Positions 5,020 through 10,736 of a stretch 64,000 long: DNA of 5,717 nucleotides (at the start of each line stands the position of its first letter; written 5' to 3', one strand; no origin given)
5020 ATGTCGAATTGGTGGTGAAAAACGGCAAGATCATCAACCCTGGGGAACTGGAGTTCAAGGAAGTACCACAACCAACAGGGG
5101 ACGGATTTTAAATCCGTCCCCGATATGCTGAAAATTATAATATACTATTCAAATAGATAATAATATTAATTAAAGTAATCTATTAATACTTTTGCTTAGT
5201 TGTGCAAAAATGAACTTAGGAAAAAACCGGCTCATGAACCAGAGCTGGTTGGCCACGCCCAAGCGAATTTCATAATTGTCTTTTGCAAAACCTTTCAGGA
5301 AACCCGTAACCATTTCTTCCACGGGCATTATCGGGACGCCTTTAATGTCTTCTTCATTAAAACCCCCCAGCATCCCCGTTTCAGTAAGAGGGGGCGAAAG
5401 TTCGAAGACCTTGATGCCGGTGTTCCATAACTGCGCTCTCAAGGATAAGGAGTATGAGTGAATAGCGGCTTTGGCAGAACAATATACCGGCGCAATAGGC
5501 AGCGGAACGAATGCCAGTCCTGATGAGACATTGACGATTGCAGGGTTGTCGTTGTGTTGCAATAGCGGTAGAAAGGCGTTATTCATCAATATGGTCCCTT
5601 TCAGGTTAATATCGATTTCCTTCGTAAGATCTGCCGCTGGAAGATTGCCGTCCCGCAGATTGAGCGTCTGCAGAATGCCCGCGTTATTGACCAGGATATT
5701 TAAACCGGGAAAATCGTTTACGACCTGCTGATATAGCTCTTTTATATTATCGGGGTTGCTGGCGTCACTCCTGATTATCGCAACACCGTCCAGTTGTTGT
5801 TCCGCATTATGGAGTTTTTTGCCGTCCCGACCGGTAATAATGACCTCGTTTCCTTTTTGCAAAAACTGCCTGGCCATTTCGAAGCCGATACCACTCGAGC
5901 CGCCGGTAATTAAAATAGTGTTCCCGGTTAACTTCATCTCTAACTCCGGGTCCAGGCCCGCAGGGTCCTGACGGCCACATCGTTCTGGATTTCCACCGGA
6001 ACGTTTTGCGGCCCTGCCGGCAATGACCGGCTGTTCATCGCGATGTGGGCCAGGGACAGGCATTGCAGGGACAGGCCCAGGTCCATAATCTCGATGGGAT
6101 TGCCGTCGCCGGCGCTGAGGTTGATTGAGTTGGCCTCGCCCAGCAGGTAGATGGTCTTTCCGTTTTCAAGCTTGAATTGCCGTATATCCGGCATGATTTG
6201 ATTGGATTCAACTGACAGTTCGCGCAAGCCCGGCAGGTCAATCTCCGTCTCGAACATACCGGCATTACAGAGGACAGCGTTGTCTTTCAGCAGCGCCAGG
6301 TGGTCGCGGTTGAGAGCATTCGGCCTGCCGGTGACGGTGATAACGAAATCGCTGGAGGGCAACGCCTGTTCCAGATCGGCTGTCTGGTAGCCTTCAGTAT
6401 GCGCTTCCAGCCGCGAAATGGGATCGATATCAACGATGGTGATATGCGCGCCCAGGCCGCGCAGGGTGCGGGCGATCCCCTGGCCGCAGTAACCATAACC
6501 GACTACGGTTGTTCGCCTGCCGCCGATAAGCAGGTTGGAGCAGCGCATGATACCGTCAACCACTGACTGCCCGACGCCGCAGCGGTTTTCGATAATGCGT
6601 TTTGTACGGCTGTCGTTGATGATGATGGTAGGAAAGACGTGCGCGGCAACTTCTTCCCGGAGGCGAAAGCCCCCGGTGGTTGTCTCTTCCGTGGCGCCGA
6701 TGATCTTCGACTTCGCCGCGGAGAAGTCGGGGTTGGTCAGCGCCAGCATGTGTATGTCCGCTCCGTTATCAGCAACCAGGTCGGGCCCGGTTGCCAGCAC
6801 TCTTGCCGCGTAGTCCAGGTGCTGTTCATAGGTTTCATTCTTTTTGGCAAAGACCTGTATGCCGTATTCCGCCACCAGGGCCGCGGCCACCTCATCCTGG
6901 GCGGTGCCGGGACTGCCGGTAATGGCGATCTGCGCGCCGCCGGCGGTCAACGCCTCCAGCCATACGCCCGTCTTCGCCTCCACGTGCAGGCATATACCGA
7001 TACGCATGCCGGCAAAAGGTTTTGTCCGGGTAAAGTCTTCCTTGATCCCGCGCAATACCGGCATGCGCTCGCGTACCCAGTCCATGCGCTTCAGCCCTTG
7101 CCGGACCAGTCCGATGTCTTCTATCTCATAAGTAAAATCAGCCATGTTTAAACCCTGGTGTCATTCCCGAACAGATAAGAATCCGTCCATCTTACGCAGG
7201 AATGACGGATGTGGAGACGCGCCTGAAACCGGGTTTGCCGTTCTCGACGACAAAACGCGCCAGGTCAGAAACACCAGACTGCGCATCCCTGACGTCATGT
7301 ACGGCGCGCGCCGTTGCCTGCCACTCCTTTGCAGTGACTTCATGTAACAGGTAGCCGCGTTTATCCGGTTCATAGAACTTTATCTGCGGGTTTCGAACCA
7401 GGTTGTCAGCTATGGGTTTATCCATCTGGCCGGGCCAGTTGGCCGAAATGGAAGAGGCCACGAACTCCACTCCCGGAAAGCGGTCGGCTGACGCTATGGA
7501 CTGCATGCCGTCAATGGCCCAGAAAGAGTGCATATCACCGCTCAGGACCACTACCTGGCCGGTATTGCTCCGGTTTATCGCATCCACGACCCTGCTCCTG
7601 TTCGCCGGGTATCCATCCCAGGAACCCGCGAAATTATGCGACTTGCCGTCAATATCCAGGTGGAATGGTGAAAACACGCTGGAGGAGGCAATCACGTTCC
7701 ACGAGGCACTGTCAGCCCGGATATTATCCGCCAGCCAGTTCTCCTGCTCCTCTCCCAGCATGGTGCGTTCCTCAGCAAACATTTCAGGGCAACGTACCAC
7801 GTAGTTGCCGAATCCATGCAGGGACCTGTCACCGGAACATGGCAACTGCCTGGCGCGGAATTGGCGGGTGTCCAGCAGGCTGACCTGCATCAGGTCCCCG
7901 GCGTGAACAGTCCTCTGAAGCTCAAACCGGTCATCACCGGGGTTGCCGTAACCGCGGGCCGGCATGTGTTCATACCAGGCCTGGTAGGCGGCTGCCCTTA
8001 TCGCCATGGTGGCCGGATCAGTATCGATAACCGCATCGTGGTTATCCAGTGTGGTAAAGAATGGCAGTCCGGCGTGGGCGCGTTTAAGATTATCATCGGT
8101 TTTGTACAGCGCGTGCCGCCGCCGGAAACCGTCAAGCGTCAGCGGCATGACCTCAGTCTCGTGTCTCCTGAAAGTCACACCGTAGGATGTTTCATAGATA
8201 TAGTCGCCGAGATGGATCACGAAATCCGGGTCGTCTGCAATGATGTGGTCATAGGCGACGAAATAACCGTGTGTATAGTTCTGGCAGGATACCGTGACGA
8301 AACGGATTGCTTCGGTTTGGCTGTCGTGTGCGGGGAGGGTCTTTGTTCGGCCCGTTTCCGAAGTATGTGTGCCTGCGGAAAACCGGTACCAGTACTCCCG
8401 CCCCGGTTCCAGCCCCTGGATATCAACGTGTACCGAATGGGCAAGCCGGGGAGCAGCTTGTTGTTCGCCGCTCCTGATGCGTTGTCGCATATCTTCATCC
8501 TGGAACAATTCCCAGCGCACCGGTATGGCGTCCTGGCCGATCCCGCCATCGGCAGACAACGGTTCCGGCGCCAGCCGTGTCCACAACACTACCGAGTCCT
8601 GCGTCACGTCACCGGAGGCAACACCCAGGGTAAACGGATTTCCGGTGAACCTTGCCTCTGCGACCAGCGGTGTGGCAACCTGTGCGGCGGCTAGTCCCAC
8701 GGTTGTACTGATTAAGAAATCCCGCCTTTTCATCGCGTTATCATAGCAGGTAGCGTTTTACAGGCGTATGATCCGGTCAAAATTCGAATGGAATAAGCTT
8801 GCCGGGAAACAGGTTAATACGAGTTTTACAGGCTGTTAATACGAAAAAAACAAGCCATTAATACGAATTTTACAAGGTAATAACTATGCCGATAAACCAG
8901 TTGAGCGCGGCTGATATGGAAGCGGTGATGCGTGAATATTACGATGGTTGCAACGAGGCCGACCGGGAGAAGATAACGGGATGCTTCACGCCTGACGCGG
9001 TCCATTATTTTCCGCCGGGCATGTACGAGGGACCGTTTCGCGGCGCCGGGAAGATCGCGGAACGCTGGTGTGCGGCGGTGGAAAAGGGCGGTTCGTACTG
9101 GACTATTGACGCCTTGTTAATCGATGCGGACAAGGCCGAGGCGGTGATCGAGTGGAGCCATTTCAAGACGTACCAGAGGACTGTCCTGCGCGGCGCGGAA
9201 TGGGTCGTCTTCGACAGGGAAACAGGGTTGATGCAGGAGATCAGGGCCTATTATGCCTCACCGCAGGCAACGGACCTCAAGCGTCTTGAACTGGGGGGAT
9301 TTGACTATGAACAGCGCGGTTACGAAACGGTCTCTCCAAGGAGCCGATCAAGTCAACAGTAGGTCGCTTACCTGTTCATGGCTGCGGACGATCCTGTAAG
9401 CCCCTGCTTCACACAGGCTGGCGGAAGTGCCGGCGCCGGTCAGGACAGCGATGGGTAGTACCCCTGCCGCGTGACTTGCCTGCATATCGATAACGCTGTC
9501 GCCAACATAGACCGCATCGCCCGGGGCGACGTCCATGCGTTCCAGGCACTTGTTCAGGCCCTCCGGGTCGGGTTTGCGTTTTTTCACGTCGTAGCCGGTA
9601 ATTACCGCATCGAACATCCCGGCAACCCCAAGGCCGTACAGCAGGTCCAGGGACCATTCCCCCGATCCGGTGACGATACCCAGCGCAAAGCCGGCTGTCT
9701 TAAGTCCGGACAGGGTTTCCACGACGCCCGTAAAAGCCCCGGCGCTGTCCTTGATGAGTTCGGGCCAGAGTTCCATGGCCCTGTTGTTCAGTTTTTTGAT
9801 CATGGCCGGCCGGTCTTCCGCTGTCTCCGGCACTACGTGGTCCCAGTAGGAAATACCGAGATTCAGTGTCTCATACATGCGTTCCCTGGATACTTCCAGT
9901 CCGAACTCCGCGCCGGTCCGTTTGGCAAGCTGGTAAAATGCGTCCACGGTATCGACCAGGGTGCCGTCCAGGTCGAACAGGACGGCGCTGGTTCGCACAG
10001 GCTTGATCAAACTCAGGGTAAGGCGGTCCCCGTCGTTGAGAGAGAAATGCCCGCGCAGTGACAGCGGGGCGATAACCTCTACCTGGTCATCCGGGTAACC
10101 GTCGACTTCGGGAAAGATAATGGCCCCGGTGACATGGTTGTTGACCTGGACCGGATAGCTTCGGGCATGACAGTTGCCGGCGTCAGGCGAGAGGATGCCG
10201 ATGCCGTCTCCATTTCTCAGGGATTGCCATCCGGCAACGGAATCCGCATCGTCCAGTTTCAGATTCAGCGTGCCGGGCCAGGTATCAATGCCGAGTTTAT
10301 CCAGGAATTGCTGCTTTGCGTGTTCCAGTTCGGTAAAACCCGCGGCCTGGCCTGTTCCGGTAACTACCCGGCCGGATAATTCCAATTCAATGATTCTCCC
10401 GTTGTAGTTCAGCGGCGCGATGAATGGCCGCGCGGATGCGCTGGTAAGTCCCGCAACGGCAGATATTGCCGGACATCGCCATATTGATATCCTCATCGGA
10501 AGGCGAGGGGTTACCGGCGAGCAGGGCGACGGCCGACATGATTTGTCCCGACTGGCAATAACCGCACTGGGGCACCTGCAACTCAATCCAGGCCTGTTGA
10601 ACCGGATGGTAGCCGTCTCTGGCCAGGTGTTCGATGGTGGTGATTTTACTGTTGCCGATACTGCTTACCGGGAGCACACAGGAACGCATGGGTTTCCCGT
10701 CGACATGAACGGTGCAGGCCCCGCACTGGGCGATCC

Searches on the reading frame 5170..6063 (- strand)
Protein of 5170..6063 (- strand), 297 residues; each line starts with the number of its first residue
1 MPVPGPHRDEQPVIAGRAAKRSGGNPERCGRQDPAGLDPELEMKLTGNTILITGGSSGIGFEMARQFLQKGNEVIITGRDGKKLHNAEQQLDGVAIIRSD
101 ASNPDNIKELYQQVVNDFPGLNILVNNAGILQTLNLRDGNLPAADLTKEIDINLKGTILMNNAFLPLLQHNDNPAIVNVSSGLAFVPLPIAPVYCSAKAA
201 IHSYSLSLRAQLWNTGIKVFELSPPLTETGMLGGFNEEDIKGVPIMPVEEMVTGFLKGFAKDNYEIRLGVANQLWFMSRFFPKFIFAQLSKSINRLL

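Call 83: search_protein_families(library=pfam, proteins=[window:5170-6063:-], max_evalue=0.00001)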
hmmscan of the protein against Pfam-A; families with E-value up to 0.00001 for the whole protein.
window:5170-6063:- (297 aa): 3 families
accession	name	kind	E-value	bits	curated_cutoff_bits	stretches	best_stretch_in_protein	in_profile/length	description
PF00106.31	adh_short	-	6.5e-43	146.9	26.6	1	49-237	2-192/195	short chain dehydrogenase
PF13561.12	adh_short_C2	-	9.9e-31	107.6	27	1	57-237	6-186/236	Enoyl-(Acyl carrier protein) reductase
PF08659.16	KR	-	9.2e-11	42.4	22.6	1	49-209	2-164/180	KR domain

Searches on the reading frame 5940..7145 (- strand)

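Call 83: search_protein_families(library=pfam, proteins=[window:5940-7145:-], max_evalue=0.00001)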
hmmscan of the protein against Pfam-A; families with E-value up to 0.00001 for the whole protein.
window:5940-7145:- (401 aa): 4 families
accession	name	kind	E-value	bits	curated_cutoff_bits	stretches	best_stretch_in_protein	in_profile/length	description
PF00670.27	AdoHcyase_NAD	-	1.8e-41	142.4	27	1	189-346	3-160/162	S-adenosyl-L-homocysteine hydrolase, NAD binding domain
PF05221.23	AdoHcyase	-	9.5e-29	100.9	25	1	6-135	2-136/299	S-adenosyl-L-homocysteine hydrolase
PF02826.25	2-Hacid_dh_C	-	4.8e-11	42.8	25.1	1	207-296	34-127/178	D-isomer specific 2-hydroxyacid dehydrogenase, NAD binding domain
PF13241.12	NAD_binding_7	-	5.1e-07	30.7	22.1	0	208-295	6-91/104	Putative NAD(P)-binding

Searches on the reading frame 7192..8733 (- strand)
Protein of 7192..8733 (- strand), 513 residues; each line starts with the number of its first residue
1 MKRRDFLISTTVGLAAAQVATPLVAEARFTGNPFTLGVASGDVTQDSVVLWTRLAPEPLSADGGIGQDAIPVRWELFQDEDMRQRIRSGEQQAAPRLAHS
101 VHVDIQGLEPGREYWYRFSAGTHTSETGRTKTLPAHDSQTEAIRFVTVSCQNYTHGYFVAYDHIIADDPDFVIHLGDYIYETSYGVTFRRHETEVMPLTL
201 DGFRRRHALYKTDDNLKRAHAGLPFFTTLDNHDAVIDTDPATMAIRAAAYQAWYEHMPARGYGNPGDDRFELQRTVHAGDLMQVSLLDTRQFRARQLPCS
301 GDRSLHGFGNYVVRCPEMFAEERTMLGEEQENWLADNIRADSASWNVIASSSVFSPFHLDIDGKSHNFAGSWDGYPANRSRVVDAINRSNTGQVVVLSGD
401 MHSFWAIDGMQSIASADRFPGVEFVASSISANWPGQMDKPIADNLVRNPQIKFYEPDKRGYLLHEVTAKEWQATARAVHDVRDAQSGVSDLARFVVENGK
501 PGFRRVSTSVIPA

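Call 83: search_protein_families(library=pfam, proteins=[window:7192-8733:-], max_evalue=0.00001)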
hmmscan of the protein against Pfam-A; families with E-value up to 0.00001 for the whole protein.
window:7192-8733:- (513 aa): 2 families
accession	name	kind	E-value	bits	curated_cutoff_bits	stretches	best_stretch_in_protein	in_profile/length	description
PF09423.15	PhoD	-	4.3e-81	273.1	27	1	145-474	1-342/343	PhoD-like phosphatase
PF16655.11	PhoD_N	-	1.2e-31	109.5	30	1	36-132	1-90/90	PhoD-like phosphatase, N-terminal domain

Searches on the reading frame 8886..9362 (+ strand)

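Call 83: search_protein_families(library=pfam, proteins=[window:8886-9362:+], max_evalue=0.00001)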
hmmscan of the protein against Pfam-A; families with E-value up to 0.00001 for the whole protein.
window:8886-9362:+ (158 aa): 1 family
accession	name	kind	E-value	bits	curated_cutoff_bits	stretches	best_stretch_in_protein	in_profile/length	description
PF12680.13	SnoaL_2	-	1.4e-10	42.1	27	1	16-111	2-95/102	SnoaL-like domain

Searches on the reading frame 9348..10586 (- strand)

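Call 83: search_protein_families(library=pfam, proteins=[window:9348-10586:-], max_evalue=0.00001)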
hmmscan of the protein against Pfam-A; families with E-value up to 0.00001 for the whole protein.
window:9348-10586:- (412 aa): 5 families
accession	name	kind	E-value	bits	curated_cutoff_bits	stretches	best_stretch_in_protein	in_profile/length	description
PF13419.12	HAD_2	-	6.2e-35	121.3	23.8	1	202-381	1-178/178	Haloacid dehalogenase-like hydrolase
PF01982.22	CTP-dep_RFKase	-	5.9e-25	88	25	1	74-191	1-119/121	Domain of unknown function DUF120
PF00702.32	Hydrolase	-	1.2e-24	88.2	26.4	1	200-375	2-191/191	haloacid dehalogenase-like hydrolase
PF12710.13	HAD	-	3.7e-09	37.7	27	1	202-370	1-187/189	haloacid dehalogenase-like hydrolase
PF13242.12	Hydrolase_like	-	2.5e-07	31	22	1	337-392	3-59/75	HAD-hyrolase-like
